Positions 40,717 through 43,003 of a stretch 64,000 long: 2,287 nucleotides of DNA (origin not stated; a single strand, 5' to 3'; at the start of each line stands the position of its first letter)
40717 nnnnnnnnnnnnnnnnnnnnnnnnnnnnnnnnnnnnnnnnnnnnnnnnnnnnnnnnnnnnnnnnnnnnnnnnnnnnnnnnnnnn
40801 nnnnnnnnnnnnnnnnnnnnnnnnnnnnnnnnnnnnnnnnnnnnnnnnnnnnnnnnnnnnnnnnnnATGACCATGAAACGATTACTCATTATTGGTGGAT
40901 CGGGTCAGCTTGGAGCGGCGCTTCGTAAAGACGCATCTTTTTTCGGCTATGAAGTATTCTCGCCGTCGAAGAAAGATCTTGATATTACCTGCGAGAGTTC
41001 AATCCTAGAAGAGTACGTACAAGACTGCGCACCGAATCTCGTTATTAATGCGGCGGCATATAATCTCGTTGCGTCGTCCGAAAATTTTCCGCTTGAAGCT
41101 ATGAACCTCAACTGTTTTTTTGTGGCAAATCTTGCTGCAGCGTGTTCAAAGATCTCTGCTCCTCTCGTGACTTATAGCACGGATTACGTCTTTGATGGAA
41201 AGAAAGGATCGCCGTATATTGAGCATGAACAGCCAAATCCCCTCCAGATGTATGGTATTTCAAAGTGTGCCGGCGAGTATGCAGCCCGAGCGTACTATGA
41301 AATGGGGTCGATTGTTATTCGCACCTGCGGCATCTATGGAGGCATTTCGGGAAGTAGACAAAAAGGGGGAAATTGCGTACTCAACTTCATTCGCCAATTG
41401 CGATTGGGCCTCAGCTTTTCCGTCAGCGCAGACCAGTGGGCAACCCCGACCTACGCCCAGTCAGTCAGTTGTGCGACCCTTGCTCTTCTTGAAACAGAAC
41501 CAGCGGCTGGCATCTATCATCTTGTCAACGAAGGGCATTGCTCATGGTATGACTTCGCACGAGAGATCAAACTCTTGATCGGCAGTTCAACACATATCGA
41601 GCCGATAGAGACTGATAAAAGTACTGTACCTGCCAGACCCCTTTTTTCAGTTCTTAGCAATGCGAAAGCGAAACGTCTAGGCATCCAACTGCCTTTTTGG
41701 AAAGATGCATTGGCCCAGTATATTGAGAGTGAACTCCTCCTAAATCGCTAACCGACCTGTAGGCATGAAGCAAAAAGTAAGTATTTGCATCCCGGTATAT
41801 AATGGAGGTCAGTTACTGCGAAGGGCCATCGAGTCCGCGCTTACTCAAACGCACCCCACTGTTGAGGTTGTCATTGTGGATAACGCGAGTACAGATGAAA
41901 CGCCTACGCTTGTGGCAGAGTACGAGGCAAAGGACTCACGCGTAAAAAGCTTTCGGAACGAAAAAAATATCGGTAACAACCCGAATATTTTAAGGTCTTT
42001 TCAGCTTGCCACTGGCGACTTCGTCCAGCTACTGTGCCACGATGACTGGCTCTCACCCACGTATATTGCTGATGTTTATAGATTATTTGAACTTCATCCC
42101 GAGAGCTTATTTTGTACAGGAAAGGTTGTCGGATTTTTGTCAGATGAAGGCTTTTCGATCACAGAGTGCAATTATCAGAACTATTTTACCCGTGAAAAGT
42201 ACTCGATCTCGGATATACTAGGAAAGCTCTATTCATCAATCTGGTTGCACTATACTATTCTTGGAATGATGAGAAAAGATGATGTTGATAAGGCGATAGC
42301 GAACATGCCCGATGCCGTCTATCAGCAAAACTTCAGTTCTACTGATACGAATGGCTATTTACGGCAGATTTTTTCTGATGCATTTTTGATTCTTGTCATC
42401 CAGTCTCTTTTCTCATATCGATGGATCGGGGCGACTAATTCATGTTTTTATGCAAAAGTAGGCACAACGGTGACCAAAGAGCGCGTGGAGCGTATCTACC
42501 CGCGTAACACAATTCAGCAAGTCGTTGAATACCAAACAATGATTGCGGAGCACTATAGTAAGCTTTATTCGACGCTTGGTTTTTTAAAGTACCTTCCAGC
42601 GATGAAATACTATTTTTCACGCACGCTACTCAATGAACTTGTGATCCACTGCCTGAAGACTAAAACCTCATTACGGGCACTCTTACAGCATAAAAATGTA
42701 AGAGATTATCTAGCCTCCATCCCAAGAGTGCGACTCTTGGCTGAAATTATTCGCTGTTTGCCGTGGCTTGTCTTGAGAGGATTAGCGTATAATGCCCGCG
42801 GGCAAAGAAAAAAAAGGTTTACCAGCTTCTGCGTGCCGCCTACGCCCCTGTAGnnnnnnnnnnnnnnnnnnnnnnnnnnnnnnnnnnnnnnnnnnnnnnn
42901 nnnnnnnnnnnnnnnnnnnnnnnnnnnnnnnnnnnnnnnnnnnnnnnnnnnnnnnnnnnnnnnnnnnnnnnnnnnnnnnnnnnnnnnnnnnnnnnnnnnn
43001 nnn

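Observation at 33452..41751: Two paralogous sugar C-methyltransferases embedded in a CDP-type (rfbF-rfbG) 6-deoxy sugar operon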

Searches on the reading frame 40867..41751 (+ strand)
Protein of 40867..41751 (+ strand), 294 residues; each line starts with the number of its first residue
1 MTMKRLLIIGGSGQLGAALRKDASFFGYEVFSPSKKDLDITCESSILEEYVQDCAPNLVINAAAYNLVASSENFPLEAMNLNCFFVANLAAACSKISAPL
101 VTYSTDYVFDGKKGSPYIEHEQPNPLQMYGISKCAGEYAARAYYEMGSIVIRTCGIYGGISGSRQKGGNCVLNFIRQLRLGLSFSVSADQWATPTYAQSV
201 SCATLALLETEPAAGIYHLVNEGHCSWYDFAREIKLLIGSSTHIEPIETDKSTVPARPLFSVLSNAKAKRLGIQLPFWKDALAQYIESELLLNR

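Call 3: search_protein_families(library=pfam, proteins=[window:40867-41751:+], max_evalue=0.01)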
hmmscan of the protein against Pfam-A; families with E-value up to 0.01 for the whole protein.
window:40867-41751:+ (294 aa): 4 families
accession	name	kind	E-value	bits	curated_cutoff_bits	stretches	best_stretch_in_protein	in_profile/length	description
PF04321.23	RmlD_sub_bind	-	1.7e-68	231.2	27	1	5-288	2-284/287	RmlD substrate binding domain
PF01370.27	Epimerase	-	1.7e-19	70.6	20.9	1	7-210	2-227/240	NAD dependent epimerase/dehydratase family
PF16363.11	GDP_Man_Dehyd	-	4.5e-11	43.2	27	1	42-163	62-186/332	GDP-mannose 4,6 dehydratase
PF02719.21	Polysacc_synt_2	-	1e-05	25.3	20.2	1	44-145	66-154/293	Polysaccharide biosynthesis protein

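Call 5: search_protein_families(library=ncbifam, proteins=[window:40867-41751:+], max_evalue=0.001)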
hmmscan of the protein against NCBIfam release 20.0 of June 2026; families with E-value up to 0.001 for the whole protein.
window:40867-41751:+ (294 aa): 5 families
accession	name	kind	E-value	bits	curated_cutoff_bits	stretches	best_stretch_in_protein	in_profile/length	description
TIGR01214.1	rmlD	equivalog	1e-70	238.1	224.05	1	5-287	1-283/285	dTDP-4-dehydrorhamnose reductase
NF007440.0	PRK09987.1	equivalog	5.8e-29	101.3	308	1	6-282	3-286/299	dTDP-4-dehydrorhamnose reductase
TIGR02622.1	CDP_4_6_dhtase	equivalog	3.3e-06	26.5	278.45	1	43-145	65-170/352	CDP-glucose 4,6-dehydratase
TIGR01179.1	galE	equivalog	7.8e-05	21.6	262.3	1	43-143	58-159/332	UDP-glucose 4-epimerase GalE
TIGR01181.1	dTDP_gluc_dehyt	equivalog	0.00036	19.7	365.1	1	42-158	60-183/321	dTDP-glucose 4,6-dehydratase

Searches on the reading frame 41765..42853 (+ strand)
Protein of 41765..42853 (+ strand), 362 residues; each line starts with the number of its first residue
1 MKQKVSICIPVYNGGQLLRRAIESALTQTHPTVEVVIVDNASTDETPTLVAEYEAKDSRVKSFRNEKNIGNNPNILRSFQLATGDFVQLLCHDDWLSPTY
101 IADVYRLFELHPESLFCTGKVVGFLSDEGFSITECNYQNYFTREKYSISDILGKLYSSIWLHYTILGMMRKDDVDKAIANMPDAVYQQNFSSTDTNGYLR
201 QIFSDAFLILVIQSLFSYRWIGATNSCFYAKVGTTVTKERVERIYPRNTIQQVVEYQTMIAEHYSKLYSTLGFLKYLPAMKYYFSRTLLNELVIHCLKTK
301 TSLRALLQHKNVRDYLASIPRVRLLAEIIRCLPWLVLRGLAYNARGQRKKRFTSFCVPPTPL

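Call 3: search_protein_families(library=pfam, proteins=[window:41765-42853:+], max_evalue=0.01)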
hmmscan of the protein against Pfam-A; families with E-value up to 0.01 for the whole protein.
window:41765-42853:+ (362 aa): 2 families
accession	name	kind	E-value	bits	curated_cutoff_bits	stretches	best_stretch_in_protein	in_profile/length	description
PF00535.33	Glycos_transf_2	-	9.8e-26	91.1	23.3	1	6-135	1-130/168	Glycosyl transferase family 2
PF13641.12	Glyco_tranf_2_3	-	1.8e-08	35.2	27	1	4-144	2-143/230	Glycosyltransferase like family 2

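Call 5: search_protein_families(library=ncbifam, proteins=[window:41765-42853:+], max_evalue=0.001)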
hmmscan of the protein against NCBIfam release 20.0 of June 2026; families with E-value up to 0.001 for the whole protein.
window:41765-42853:+ (362 aa): 20 families
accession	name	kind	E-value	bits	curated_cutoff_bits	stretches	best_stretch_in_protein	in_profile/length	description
NF047683.1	TeichurnBiosyTuaG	equivalog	1.2e-15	57.9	400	1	2-98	5-101/252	teichuronic acid biosynthesis protein TuaG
NF007482.0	PRK10073.1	equivalog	3.7e-15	55.8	423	1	2-100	5-102/334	glycosyltransferase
NF050050.1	ProtGlycPglI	equivalog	5e-15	55.7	500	1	3-99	2-99/306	GalNAc(5)-diNAcBac-PP-undecaprenol beta-1,3-glucosyltransferase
NF053739.1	GlytfEpsEBac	equivalog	7.6e-13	48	450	1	4-94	2-93/265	glycosyltransferase EpsE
NF038302.1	EPS_HpsE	equivalog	1.3e-11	44.1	300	1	5-122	3-125/307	hormogonium polysaccharide biosynthesis glycosyltransferase HpsE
TIGR03937.1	PgaC_IcaA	equivalog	2.1e-11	43.4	422.3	1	3-100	45-142/407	poly-beta-1,6-N-acetyl-D-glucosamine synthase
NF047588.1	GlcsyltransPgfSStrep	equivalog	1.9e-09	37.2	500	1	4-102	2-104/308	glycosyltransferase PgfS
NF007986.1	PRK10714.1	equivalog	1.1e-08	34.4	529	1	3-97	6-104/316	undecaprenyl-phosphate 4-deoxy-4-formamido-L-arabinose transferase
NF041394.1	GtaseAglG_Halo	equivalog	1.5e-08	34.3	440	1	2-122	2-120/304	glucosyl-dolichyl phosphate glucuronosyltransferase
TIGR04440.1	glyco_TIGR04440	domain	1.9e-08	34.3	70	1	4-184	1-182/215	TIGR00180 family glycosyltransferase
NF007453.0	PRK10018.1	equivalog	2.9e-08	33.7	382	1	4-100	7-103/280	colanic acid biosynthesis glycosyltransferase WcaA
NF041875.1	EPS_EpsD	equivalog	4.8e-08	32.8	370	1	5-101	1-97/325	exopolysaccharide biosynthesis glycosyltransferase EpsD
TIGR04017.1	WcaA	equivalog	6.2e-08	32.6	495.75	1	4-100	6-102/279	colanic acid biosynthesis glycosyltransferase WcaA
TIGR04283.1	glyco_like_mftF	equivalog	1.2e-07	31.6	182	1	5-108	1-97/221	TIGR04283 family arsenosugar biosynthesis glycosyltransferase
TIGR03965.1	mycofact_glyco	equivalog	5.3e-07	28.9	280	1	3-108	74-179/467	mycofactocin biosynthesis glycosyltransferase MftF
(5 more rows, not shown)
